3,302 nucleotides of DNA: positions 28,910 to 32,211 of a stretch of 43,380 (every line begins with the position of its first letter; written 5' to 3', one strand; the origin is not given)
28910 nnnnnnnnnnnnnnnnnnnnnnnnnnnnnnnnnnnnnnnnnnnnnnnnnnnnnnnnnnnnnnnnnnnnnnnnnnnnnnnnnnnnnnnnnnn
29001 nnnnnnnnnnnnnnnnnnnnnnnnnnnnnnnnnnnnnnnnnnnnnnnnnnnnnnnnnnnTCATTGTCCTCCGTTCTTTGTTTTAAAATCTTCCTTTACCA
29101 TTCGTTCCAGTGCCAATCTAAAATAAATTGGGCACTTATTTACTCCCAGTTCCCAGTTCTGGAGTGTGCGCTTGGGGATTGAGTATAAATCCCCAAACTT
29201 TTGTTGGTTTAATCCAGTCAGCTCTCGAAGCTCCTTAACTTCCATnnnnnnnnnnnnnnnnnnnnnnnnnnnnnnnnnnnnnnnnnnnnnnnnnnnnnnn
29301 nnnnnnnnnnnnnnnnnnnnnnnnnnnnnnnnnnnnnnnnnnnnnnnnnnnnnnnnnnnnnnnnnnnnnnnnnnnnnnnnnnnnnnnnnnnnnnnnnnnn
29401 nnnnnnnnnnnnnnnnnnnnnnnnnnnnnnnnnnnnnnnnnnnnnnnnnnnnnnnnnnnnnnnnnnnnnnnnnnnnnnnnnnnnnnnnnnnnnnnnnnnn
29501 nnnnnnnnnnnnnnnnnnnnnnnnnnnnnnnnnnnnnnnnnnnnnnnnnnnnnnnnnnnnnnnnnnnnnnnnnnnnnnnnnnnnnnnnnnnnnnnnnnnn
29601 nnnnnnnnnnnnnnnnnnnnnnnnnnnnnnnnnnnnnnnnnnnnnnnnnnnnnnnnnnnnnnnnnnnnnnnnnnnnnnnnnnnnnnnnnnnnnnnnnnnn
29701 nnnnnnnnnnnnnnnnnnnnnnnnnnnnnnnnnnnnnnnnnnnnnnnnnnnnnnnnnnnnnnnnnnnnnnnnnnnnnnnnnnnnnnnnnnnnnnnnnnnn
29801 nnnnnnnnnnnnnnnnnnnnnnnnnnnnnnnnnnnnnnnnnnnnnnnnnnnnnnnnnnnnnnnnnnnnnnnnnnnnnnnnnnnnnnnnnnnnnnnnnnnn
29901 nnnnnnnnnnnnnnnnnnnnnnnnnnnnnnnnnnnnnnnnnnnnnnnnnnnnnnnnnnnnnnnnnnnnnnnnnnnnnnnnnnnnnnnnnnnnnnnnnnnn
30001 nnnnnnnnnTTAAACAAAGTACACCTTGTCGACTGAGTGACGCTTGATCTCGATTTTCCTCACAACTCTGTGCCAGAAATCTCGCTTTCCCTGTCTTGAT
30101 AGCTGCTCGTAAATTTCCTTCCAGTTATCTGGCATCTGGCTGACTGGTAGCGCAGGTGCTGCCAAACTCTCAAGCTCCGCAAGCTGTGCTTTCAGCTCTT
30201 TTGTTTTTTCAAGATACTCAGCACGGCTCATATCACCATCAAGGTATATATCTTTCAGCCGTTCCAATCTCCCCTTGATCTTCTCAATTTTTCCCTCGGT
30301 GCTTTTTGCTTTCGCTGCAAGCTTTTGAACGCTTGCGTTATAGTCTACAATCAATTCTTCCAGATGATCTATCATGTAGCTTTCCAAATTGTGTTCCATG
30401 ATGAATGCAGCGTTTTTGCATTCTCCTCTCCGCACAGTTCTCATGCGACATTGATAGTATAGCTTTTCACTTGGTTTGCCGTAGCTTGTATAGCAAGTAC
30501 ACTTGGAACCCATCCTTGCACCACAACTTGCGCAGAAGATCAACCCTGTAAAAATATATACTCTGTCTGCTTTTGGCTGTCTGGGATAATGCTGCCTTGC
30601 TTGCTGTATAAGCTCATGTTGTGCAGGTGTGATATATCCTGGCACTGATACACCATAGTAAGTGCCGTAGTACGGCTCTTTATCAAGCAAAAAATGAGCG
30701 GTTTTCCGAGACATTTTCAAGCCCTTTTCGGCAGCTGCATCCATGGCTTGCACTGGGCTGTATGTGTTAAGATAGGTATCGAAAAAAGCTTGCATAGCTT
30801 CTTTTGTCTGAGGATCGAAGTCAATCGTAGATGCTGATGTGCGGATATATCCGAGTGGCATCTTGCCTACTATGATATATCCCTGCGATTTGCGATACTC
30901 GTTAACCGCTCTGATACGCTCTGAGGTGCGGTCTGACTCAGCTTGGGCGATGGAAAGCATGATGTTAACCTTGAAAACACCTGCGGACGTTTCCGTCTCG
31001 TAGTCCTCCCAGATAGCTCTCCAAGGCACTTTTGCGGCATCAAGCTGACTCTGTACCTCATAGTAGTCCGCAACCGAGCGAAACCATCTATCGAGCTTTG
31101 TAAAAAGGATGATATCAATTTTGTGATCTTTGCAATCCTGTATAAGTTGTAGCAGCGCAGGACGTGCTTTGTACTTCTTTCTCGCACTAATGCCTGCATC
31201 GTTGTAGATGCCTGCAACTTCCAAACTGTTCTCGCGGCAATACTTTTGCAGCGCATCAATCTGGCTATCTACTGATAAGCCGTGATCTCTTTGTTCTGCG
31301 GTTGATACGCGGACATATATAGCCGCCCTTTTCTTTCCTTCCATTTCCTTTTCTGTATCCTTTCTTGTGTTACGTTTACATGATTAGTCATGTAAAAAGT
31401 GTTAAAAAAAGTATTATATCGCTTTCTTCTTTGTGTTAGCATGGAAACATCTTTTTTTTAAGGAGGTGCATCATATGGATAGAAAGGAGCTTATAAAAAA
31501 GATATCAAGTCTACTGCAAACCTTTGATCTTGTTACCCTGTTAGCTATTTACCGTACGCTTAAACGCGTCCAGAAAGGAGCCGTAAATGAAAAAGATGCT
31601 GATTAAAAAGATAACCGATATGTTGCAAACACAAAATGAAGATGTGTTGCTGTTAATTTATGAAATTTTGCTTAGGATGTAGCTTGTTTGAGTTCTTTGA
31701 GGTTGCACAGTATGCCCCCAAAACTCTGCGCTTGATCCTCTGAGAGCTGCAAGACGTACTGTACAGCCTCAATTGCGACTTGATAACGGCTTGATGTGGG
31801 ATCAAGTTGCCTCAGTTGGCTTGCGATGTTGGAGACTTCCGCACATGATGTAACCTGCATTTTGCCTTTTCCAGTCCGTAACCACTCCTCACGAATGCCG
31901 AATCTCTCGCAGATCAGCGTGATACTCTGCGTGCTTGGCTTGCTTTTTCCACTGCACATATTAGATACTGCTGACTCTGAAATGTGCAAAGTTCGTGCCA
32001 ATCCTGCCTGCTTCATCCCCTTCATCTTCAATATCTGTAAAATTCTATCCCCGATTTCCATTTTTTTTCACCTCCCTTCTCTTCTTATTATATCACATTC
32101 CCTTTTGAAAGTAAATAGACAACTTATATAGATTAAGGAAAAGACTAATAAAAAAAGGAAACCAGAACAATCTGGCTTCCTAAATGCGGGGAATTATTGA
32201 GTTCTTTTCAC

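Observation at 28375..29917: Autoregulated-looking reverse-strand operon (two HTH proteins plus two unknowns) next to the integrase: defence, TA or acr-aca-like locus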

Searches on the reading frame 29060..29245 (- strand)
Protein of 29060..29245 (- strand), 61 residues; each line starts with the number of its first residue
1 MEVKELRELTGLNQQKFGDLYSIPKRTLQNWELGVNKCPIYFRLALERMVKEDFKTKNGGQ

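Call 4: search_protein_families(library=pfam, proteins=[window:29060-29245:-], max_evalue=0.1)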
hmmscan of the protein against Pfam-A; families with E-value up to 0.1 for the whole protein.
window:29060-29245:- (61 aa): 3 families
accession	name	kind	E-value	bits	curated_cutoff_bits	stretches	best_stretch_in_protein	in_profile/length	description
PF01381.28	HTH_3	-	0.00053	20.4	23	1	3-35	1-33/55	Helix-turn-helix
PF20432.4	Xre-like-HTH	-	0.057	14.2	25.8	1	3-30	15-42/63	Antitoxin Xre-like helix-turn-helix domain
PF05225.22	HTH_psq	-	0.075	13.2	20.4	0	11-29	15-34/45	helix-turn-helix, Psq domain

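Call 5: search_protein_families(library=phrogs, proteins=[window:29060-29245:-], max_evalue=0.1)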
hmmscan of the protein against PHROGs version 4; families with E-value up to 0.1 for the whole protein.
window:29060-29245:- (61 aa): 10 families
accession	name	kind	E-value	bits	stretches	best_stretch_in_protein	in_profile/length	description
phrog_2104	-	unknown function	5.8e-07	30.7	1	2-37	43-78/103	-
phrog_25567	-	unknown function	2.9e-06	28.2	1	3-47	56-99/115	-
phrog_8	-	transcription regulation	9.8e-05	22.9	1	3-39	81-116/346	transcriptional regulator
phrog_955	-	DNA, RNA and nucleotide metabolism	0.00016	22.5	1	3-50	29-76/142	HTH DNA binding protein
phrog_8898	-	unknown function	0.00087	20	1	2-47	5-50/70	-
phrog_3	-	transcription regulation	0.0016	19.3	1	2-41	92-129/430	transcriptional repressor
phrog_2328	-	transcription regulation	0.0074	17.1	1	6-39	23-56/128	transcriptional repressor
phrog_147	-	transcription regulation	0.026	15.9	1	3-35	9-41/100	transcriptional regulator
phrog_4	-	transcription regulation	0.029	14.3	1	4-39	142-173/400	transcriptional repressor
phrog_34341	-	transcription regulation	0.041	15.1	1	2-35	75-108/122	transcriptional regulator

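Call 6: search_protein_families(library=padloc, proteins=[window:29060-29245:-], max_evalue=1)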
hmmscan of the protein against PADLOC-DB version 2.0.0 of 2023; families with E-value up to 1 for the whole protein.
window:29060-29245:- (61 aa): 0 families

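Call 34: search_protein_families(library=ncbifam, proteins=[window:29060-29245:-], max_evalue=0.1)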
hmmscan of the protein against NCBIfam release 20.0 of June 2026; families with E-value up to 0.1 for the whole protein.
window:29060-29245:- (61 aa): 4 families
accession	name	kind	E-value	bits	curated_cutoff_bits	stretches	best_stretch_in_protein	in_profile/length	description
NF040522.1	VC1465_fam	subfamily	3.6e-05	23.8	70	1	4-51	2-48/111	VC1465 family Xer recombination activation factor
TIGR03830.1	CxxCG_CxxCG_HTH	subfamily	0.0014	18.4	61.8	1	2-48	69-115/127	type II TA system antitoxin MqsA family protein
TIGR03070.1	couple_hipB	subfamily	0.023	14.6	71.65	1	1-34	5-38/58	type II toxin-antitoxin system Y4mF family antitoxin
NF041951.1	phage_RstR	subfamily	0.098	12.9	80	1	3-37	7-41/108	RstR family transcriptional repressor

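Call 82: search_solved_structures(query=window:29060-29245:-, max_evalue=1)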
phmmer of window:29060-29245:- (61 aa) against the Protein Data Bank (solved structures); distinct sequences matched with E-value up to 1: 5.
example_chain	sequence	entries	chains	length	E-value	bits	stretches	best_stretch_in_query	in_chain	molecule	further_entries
3mlf_A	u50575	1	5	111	0.0024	21.3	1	3-33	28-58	transcriptional regulator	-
2ppx_A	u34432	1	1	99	0.075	16.7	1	3-37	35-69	Uncharacterized protein Atu1735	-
9tv9_A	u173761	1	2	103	0.37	14.5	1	2-36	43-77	Antitoxin HigA-2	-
5jaa_A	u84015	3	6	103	0.98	13.2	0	2-36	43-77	Antitoxin igA-2 | Antitoxin HigA-2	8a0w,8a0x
5j9i_A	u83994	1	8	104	0.99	13.2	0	2-36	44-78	Antitoxin igA-2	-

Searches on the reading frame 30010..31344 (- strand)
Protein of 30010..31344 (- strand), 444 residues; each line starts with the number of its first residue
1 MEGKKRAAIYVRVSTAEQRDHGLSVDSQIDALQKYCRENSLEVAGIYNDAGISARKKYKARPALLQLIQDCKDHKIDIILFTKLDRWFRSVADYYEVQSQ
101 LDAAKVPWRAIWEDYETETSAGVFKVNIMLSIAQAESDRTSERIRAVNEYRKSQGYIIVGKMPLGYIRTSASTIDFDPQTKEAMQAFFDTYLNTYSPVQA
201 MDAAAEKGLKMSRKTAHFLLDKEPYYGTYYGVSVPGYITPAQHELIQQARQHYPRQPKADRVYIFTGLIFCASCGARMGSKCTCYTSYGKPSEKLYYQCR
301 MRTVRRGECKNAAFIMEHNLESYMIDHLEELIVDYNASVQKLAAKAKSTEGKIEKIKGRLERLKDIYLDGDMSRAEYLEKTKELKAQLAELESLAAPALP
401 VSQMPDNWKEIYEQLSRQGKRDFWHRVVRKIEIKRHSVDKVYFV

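Call 4: search_protein_families(library=pfam, proteins=[window:30010-31344:-], max_evalue=0.1)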
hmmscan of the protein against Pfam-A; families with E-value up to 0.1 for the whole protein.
window:30010-31344:- (444 aa): 6 families
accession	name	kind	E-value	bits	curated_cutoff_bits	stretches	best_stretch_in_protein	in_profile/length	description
PF00239.26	Resolvase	-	1.1e-30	107.1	23.3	1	7-155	1-143/145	Resolvase, N terminal domain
PF13408.12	Zn_ribbon_recom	-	1.6e-09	38.4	25.3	1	264-328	1-57/58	Recombinase zinc beta ribbon domain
PF05120.17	GvpG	-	0.016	15.8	30.6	1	340-390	17-67/67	Gas vesicle protein G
PF12284.13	HoxA13_N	-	0.049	14.6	27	0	271-324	57-110/122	Hox protein A13 N terminal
PF09728.14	Taxilin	-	0.058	13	30.3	0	330-395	231-296/302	Myosin-like coiled-coil protein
PF15619.11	Lebercilin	-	0.086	12.8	34.3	0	327-389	71-134/193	Ciliary protein causing Leber congenital amaurosis disease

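Call 5: search_protein_families(library=phrogs, proteins=[window:30010-31344:-], max_evalue=0.1)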
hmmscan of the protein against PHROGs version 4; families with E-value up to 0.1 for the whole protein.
window:30010-31344:- (444 aa): 6 families
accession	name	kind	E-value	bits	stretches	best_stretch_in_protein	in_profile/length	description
phrog_95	-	integration and excision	4.6e-93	313.9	1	1-440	84-562/651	integrase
phrog_125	-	DNA, RNA and nucleotide metabolism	4.6e-28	99.4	1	3-222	18-202/254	DNA invertase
phrog_6620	-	integration and excision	5e-07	30.5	1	3-99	54-143/201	transposase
phrog_8246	-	unknown function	0.0025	18.5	1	348-396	120-168/325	-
phrog_6440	-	unknown function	0.0066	17.5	1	318-392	30-103/186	-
phrog_5213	-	unknown function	0.04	15.2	0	334-366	6-38/115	-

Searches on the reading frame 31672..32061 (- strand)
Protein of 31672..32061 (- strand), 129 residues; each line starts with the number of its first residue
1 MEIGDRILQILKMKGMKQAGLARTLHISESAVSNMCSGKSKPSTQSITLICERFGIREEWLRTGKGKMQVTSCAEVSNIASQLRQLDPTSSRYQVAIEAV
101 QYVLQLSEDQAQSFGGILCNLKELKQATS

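Call 4: search_protein_families(library=pfam, proteins=[window:31672-32061:-], max_evalue=0.1)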
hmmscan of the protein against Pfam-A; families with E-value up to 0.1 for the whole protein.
window:31672-32061:- (129 aa): 9 families
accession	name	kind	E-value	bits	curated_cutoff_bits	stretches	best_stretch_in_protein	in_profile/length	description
PF01381.28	HTH_3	-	8.2e-10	39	23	1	8-61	2-55/55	Helix-turn-helix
PF12844.13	HTH_19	-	3.4e-07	30.5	30.2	1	4-66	1-63/64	Helix-turn-helix domain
PF13443.12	HTH_26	-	4.3e-06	27.3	22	1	6-57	1-53/63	Cro/C1-type HTH DNA-binding domain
PF07022.19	Phage_CI_repr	-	8.6e-05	23.2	22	1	6-69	5-65/65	Bacteriophage CI repressor helix-turn-helix domain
PF13560.12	HTH_31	-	0.00013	22.7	27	1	15-56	14-56/64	Helix-turn-helix domain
PF24034.1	DUF7343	-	0.034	14.4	27.6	0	5-37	6-40/62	Domain of unknown function (DUF7343)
PF13744.12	HTH_37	-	0.062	13.5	27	0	4-39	20-55/80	Helix-turn-helix domain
PF08281.18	Sigma70_r4_2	-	0.076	13.1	25.7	0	13-34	24-45/54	Sigma-70, region 4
PF12802.13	MarR_2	-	0.084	13.5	27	0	8-36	11-41/61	MarR family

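Call 5: search_protein_families(library=phrogs, proteins=[window:31672-32061:-], max_evalue=0.1)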
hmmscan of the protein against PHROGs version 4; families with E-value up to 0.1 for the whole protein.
window:31672-32061:- (129 aa): 35 families (the best 25 are shown)
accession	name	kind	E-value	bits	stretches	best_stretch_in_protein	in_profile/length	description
phrog_8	-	transcription regulation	9.6e-14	52.6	1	1-86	160-235/346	transcriptional regulator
phrog_2967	-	transcription regulation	1.1e-13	52.3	1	2-89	10-93/225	transcriptional regulator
phrog_4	-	transcription regulation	3.7e-13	50.2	1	1-71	135-201/400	transcriptional repressor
phrog_2328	-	transcription regulation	3.1e-12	47.4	1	2-96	15-106/128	transcriptional repressor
phrog_3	-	transcription regulation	3.8e-09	37.8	1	1-69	87-153/430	transcriptional repressor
phrog_1373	-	transcription regulation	7.3e-08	33.6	1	2-68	63-129/166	transcriptional regulator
phrog_147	-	transcription regulation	5.4e-07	30.9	1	1-67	3-72/100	transcriptional regulator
phrog_3037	-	transcription regulation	1.4e-06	29.3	1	9-78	33-91/189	transcriptional repressor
phrog_1468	-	transcription regulation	1.5e-06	28.7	1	2-60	7-64/67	transcriptional repressor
phrog_6378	-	unknown function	3.1e-06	28.3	1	2-86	8-92/131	-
phrog_2439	-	transcription regulation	4e-06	27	1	4-92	9-89/367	transcriptional regulator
phrog_296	-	integration and excision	9.7e-05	22.2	1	1-65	226-289/626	DNA transposition protein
phrog_1124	-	transcription regulation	9.9e-05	23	1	8-52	14-57/177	transcriptional regulator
phrog_5736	-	transcription regulation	0.00011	23.3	1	8-69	12-73/133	transcriptional regulator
phrog_11423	-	unknown function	0.00011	22.9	1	2-86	9-92/176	-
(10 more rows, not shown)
